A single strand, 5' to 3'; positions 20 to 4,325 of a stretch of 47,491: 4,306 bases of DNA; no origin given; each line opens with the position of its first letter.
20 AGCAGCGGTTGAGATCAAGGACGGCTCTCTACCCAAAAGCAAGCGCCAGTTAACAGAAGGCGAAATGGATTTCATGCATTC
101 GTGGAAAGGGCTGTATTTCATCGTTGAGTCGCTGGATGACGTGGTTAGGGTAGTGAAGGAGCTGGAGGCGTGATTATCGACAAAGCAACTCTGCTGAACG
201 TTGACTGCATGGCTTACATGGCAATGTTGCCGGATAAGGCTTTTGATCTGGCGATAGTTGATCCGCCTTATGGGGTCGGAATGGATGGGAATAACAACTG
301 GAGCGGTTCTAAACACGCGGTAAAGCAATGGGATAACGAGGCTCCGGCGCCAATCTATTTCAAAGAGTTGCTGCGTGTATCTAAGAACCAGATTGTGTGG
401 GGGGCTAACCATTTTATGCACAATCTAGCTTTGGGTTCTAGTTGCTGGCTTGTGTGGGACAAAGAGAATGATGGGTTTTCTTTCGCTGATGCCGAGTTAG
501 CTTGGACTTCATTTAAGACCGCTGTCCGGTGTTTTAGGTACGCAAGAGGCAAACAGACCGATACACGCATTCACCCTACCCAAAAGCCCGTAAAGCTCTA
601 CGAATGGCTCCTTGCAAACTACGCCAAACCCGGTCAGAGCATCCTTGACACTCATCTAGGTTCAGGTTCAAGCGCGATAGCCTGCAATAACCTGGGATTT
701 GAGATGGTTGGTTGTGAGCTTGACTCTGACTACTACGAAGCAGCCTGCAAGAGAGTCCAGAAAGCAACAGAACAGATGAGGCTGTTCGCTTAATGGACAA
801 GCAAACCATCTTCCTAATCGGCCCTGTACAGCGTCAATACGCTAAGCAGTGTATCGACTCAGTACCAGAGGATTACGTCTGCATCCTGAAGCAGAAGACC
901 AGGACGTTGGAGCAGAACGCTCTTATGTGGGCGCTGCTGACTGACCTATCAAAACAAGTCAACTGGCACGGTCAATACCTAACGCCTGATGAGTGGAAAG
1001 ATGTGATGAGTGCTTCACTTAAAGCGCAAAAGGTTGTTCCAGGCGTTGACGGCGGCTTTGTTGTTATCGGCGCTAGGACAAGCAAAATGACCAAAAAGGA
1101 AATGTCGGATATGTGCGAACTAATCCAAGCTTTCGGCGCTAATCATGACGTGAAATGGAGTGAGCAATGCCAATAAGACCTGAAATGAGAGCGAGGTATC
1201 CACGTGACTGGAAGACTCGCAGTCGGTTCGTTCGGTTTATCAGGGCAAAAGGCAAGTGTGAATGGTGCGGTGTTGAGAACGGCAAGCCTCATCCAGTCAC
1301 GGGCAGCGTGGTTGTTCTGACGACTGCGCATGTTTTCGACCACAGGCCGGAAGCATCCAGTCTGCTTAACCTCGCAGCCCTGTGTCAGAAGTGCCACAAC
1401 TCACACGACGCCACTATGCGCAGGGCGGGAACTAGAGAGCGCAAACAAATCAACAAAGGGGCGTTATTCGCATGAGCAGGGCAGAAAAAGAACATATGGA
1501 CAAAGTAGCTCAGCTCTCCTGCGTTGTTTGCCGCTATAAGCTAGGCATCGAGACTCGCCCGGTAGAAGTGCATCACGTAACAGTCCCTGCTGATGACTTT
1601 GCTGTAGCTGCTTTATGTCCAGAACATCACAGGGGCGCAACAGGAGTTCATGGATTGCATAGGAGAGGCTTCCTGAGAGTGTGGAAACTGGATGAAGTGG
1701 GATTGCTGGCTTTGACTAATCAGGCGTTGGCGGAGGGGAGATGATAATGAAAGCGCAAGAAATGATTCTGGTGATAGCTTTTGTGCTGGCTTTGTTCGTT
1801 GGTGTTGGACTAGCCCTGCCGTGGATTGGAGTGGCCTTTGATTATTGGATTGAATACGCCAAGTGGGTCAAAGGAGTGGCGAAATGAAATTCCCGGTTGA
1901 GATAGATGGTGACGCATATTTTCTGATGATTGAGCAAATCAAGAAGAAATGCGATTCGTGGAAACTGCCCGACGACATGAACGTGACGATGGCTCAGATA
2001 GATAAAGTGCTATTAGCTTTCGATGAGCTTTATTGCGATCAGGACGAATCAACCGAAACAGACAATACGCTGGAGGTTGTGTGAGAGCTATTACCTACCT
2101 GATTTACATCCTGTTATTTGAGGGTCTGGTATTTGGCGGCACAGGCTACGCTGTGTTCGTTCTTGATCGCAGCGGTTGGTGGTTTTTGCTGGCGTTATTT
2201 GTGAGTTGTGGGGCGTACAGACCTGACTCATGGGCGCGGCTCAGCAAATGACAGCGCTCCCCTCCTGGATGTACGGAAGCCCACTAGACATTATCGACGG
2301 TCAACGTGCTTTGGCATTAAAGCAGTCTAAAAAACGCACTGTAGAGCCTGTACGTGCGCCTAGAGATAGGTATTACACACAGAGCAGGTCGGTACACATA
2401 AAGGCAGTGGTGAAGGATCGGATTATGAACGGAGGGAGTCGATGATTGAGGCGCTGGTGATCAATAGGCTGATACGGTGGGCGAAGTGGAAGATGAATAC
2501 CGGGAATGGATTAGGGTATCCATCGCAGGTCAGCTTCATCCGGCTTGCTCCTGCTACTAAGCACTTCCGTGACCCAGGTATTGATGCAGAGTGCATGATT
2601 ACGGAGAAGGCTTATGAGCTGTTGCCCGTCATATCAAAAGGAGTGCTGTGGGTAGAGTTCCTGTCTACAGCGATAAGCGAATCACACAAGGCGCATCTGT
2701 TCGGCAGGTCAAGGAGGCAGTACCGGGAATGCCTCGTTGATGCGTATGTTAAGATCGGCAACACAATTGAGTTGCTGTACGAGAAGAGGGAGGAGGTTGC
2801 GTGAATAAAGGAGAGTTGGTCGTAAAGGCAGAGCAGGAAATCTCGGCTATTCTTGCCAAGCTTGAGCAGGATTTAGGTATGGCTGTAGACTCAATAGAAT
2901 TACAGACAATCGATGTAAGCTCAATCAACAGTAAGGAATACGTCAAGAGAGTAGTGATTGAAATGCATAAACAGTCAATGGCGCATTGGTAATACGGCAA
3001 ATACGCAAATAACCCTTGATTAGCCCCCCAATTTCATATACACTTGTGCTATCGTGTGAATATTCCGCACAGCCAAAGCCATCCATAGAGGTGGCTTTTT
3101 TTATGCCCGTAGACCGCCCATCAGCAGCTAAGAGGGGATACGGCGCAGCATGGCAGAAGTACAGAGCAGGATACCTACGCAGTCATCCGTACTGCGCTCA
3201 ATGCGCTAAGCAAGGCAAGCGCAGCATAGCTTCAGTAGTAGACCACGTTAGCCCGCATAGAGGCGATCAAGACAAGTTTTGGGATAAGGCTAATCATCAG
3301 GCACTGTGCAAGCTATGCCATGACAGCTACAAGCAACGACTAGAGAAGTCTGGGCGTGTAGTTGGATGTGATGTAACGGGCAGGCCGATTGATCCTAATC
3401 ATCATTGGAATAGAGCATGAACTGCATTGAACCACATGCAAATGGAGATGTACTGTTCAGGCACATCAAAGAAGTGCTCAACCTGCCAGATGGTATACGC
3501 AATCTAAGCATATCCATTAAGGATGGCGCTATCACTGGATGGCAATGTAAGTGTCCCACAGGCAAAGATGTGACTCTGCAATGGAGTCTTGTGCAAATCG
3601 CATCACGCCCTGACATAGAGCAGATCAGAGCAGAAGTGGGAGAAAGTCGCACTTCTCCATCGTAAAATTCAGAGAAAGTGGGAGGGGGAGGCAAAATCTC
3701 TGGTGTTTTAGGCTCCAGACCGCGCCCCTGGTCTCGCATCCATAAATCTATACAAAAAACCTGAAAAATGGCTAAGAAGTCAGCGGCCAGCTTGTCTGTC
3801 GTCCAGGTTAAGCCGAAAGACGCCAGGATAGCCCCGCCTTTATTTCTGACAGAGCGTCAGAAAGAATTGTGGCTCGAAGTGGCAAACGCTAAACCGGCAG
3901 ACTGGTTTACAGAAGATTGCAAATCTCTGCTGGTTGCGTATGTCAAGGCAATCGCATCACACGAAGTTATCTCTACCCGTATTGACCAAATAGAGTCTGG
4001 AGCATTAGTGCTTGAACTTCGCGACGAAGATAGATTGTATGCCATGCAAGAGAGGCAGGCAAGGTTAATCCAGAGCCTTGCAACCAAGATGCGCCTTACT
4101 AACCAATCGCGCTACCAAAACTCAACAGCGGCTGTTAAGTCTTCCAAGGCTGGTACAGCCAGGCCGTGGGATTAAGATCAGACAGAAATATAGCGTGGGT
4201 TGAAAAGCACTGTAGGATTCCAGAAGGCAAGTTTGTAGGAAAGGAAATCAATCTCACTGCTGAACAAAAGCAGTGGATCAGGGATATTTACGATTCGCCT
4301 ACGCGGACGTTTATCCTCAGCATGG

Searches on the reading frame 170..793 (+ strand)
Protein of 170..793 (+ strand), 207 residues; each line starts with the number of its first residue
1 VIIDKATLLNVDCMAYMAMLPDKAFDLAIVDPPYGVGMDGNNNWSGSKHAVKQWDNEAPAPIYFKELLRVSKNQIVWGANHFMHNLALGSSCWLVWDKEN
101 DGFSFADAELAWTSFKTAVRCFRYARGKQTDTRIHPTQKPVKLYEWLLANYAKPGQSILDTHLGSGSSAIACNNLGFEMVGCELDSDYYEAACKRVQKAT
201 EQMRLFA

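Call 96: search_protein_families(library=phrogs, proteins=[window:170-793:+], max_evalue=0.001)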
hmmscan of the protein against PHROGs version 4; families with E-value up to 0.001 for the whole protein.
window:170-793:+ (207 aa): 12 families
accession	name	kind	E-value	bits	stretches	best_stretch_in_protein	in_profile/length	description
phrog_67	-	other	3.5e-48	166.2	1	1-206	119-353/743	DNA methyltransferase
phrog_23224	-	other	5e-37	128.9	1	8-202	70-298/305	DNA methyltransferase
phrog_498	-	other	9.7e-26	91.4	1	16-203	214-427/633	DNA methyltransferase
phrog_18293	-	other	1.4e-23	84.1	1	113-202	28-113/119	methyltransferase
phrog_3008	-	other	1.4e-21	77.9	1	100-203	109-218/244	DNA methyltransferase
phrog_23085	-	unknown function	7e-13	49.4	1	109-200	16-109/138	-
phrog_6952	-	other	4.9e-11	43.8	1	135-199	114-178/181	DNA methyltransferase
phrog_8769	-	other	3.3e-10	40.7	1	154-201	11-58/71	methyltransferase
phrog_6025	-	other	5.1e-08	33.7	1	2-60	8-67/192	DNA methyltransferase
phrog_23148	-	unknown function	5.4e-08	34.1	1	118-200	71-150/165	-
phrog_18146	-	other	1.5e-06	28.4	1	140-185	54-100/452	DNA methyltransferase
phrog_12862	-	unknown function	3.2e-05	24.9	1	7-40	4-34/149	-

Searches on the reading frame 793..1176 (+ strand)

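Call 96: search_protein_families(library=phrogs, proteins=[window:793-1176:+], max_evalue=0.001)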
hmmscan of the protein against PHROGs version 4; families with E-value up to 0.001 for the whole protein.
window:793-1176:+ (127 aa): 1 family
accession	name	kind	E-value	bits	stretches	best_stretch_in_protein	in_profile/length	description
phrog_72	-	DNA, RNA and nucleotide metabolism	1.8e-36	126.7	1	1-125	7-145/161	NinB/ Orf homologous recombination mediator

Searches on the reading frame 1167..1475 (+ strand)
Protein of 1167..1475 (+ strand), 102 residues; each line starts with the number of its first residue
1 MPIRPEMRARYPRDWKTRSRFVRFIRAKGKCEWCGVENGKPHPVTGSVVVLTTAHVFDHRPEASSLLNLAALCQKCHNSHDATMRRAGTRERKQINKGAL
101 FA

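Call 96: search_protein_families(library=phrogs, proteins=[window:1167-1475:+], max_evalue=0.001)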
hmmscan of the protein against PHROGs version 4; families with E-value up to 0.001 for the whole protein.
window:1167-1475:+ (102 aa): 9 families
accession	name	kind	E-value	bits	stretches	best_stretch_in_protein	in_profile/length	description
phrog_1571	-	DNA, RNA and nucleotide metabolism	2.6e-20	73.6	2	34-94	48-107/128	HNH endonuclease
phrog_333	-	DNA, RNA and nucleotide metabolism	5.2e-08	34.1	1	8-94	14-92/138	HNH endonuclease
phrog_5956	-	DNA, RNA and nucleotide metabolism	4.2e-07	30.7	1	9-94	40-121/138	HNH endonuclease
phrog_8446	-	DNA, RNA and nucleotide metabolism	1.5e-06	29.1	1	10-92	123-207/211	HNH endonuclease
phrog_144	-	DNA, RNA and nucleotide metabolism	2e-06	28.6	1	9-94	66-146/175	HNH endonuclease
phrog_589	-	DNA, RNA and nucleotide metabolism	2.2e-06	28.6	1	9-93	73-151/179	HNH endonuclease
phrog_1271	-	DNA, RNA and nucleotide metabolism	6.9e-06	26.7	1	9-86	248-321/361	HNH endonuclease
phrog_5200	-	DNA, RNA and nucleotide metabolism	1.1e-05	26.5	1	22-93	34-97/154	HNH endonuclease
phrog_119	-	DNA, RNA and nucleotide metabolism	1.4e-05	25.1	1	14-97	190-271/443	HNH endonuclease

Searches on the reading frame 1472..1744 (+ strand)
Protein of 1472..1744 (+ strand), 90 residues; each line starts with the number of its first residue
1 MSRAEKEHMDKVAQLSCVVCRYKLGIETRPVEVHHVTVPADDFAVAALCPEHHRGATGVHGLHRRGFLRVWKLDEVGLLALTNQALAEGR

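Call 96: search_protein_families(library=phrogs, proteins=[window:1472-1744:+], max_evalue=0.001)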
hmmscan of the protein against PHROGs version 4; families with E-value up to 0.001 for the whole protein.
window:1472-1744:+ (90 aa): 1 family
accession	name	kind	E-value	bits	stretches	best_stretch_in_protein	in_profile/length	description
phrog_1588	-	unknown function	2.7e-15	57.3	1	1-68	23-96/132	-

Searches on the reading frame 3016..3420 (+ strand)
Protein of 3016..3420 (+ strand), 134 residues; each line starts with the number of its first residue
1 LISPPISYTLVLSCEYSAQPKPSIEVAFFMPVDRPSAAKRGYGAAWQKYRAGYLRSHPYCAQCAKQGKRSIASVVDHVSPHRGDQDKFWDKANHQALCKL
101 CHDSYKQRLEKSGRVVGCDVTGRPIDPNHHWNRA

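Call 96: search_protein_families(library=phrogs, proteins=[window:3016-3420:+], max_evalue=0.001)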
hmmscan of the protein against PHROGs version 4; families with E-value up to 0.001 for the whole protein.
window:3016-3420:+ (134 aa): 8 families
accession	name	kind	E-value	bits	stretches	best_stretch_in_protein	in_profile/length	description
phrog_2323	-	DNA, RNA and nucleotide metabolism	7.9e-40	136.3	1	35-133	13-111/113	HNH endonuclease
phrog_589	-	DNA, RNA and nucleotide metabolism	1.3e-24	87.9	1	34-114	66-147/179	HNH endonuclease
phrog_144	-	DNA, RNA and nucleotide metabolism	4.4e-23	82.8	1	34-111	60-137/175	HNH endonuclease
phrog_5956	-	DNA, RNA and nucleotide metabolism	1.6e-22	80.6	1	31-131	31-133/138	HNH endonuclease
phrog_4581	-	head and packaging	2.1e-11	44.8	1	45-111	52-114/395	terminase small subunit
phrog_119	-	DNA, RNA and nucleotide metabolism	2.6e-10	40.7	1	42-111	187-260/443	HNH endonuclease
phrog_333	-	DNA, RNA and nucleotide metabolism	2.3e-07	32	1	41-105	16-78/138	HNH endonuclease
phrog_338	-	DNA, RNA and nucleotide metabolism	6.9e-05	23.4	1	36-119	184-267/340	HNH endonuclease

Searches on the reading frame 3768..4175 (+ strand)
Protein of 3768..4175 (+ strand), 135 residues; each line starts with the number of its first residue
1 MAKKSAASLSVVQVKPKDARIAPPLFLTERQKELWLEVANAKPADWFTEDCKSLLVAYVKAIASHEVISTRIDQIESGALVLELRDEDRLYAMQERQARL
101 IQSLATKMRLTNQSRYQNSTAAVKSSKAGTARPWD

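Call 96: search_protein_families(library=phrogs, proteins=[window:3768-4175:+], max_evalue=0.001)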
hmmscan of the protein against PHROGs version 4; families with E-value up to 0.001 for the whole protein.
window:3768-4175:+ (135 aa): 1 family
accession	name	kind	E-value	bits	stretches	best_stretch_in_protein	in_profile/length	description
phrog_12559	-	head and packaging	1.3e-25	91.1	1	3-134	6-137/140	terminase small subunit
